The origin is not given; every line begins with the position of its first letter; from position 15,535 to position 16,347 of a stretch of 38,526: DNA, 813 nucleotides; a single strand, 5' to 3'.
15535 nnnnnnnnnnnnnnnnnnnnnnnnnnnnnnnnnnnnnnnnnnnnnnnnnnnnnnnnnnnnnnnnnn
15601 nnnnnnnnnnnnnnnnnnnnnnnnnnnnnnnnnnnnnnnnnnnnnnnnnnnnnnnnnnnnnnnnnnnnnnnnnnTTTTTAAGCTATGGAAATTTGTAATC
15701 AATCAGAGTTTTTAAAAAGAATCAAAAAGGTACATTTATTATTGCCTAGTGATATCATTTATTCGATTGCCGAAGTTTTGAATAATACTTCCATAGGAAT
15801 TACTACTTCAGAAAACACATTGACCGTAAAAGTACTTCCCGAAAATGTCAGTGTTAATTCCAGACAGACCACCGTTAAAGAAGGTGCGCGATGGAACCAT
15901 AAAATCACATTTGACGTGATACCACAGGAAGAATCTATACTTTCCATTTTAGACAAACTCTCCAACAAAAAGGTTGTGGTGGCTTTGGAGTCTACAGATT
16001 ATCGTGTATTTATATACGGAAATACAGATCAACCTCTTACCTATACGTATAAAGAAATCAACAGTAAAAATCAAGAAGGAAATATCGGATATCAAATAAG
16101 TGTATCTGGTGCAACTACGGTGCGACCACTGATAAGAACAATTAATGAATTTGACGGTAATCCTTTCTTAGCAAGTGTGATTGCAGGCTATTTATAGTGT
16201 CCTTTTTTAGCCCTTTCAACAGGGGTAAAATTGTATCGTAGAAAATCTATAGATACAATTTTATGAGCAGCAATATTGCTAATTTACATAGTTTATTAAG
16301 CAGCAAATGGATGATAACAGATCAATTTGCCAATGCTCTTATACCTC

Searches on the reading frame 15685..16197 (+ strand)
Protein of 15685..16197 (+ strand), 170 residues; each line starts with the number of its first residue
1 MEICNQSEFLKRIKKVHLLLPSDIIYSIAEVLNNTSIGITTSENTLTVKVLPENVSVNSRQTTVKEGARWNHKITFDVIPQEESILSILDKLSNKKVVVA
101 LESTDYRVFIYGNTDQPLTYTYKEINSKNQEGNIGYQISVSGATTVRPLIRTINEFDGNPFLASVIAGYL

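Call 9: search_protein_families(library=phrogs, proteins=[window:15685-16197:+], max_evalue=0.001)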
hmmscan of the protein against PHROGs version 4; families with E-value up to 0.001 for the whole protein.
window:15685-16197:+ (170 aa): 0 families

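Call 13: search_protein_families(library=pfam, proteins=[window:15685-16197:+], max_evalue=0.1)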
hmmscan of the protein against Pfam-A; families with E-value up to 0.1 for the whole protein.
window:15685-16197:+ (170 aa): 2 families
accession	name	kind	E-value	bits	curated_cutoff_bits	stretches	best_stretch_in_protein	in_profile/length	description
PF02115.23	Rho_GDI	-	0.033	14.3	26.5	1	39-124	68-154/193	RHO protein GDP dissociation inhibitor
PF00712.24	DNA_pol3_beta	-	0.047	14.3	24.4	1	4-113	5-103/120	DNA polymerase III beta subunit, N-terminal domain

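Call 94: find_homologous_proteins(query=window:15685-16194:+, max_evalue=0.001)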
Query window:15685-16194:+ (170 aa): 2 proteins with E <= 0.001 among 56 candidates.
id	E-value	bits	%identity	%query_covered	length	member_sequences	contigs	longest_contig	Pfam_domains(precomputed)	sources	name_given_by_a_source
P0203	7.8e-104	362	100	100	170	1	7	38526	-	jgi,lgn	jgi:hypothetical protein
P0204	6.0e-90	317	86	100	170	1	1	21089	-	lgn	-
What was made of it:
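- Tried and rejected: Its homology search gave only 2 hits, so it was not modelled (call 94).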
